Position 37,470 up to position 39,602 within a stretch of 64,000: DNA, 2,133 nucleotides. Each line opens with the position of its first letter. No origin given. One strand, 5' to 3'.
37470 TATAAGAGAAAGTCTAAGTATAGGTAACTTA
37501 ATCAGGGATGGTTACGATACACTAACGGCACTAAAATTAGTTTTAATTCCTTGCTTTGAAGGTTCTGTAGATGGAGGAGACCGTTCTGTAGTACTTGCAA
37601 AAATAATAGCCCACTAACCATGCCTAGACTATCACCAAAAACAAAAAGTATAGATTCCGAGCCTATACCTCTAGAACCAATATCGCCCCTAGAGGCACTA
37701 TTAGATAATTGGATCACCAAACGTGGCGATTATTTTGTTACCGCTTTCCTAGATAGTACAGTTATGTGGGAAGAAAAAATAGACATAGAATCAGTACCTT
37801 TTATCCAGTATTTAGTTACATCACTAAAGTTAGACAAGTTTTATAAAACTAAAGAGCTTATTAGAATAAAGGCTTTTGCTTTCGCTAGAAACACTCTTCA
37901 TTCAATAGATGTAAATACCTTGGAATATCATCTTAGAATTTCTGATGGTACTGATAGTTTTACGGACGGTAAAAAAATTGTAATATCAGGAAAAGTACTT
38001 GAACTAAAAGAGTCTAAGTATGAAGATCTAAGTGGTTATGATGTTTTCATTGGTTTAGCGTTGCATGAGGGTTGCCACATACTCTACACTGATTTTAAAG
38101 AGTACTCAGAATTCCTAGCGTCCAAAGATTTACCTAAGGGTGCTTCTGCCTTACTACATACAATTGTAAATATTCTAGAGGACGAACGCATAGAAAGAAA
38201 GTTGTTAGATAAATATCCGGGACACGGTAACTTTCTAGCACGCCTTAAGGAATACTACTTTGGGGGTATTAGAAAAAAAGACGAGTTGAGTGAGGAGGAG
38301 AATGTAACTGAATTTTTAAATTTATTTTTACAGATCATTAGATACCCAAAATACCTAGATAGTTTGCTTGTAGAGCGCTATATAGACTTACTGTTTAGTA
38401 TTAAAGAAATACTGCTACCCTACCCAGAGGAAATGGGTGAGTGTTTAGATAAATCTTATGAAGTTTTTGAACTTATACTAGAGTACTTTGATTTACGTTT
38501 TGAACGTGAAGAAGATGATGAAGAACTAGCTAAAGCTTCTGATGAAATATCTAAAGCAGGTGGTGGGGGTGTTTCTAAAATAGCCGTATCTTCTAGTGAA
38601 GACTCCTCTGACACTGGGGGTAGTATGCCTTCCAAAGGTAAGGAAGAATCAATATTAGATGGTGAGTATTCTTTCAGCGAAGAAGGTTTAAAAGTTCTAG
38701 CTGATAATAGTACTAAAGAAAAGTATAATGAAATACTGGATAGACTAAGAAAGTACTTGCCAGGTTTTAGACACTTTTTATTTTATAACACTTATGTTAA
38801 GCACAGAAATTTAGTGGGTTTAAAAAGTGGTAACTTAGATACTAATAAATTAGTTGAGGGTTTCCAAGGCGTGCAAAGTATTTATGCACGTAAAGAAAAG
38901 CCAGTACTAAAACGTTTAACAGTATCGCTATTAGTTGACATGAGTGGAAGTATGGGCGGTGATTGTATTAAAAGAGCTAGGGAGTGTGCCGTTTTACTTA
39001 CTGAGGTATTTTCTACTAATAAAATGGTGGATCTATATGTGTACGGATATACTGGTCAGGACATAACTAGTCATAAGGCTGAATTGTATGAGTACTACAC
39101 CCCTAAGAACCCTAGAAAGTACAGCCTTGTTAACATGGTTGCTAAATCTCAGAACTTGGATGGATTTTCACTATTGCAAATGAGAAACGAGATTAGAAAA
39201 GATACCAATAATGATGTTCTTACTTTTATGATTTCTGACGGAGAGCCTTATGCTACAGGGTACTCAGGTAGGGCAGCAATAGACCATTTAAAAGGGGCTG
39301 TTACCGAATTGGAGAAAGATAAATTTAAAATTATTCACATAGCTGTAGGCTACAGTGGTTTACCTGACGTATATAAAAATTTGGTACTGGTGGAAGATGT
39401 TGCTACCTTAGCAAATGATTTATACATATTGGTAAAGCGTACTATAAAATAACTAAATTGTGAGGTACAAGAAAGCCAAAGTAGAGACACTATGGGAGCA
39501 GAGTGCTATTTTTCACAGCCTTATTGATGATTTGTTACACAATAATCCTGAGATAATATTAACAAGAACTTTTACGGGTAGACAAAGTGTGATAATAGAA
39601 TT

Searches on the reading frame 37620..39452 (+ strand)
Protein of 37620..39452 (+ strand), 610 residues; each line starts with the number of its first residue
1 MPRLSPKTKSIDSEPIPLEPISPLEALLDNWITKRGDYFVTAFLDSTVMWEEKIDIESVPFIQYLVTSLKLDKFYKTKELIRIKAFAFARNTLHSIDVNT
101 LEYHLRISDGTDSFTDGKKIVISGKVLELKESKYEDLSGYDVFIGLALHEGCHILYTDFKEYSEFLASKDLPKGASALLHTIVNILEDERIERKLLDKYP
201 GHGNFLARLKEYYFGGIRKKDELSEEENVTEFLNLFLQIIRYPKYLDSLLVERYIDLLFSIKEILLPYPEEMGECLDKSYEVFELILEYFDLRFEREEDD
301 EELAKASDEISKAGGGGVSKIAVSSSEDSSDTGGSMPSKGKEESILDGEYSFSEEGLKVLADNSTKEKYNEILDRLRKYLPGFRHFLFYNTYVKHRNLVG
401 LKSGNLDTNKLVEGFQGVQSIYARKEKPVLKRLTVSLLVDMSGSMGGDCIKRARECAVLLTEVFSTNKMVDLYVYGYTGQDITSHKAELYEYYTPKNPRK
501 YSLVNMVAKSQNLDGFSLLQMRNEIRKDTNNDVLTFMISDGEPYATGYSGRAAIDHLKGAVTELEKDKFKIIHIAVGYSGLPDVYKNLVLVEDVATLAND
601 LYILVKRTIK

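Call 10: search_protein_families(library=pfam, proteins=[window:37620-39452:+])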
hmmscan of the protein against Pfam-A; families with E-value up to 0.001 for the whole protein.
window:37620-39452:+ (610 aa): 1 family
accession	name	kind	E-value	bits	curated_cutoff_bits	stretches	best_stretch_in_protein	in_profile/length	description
PF11775.14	CobT_C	-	2.3e-08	34.4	21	0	510-598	114-207/220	Cobalamin biosynthesis protein CobT VWA domain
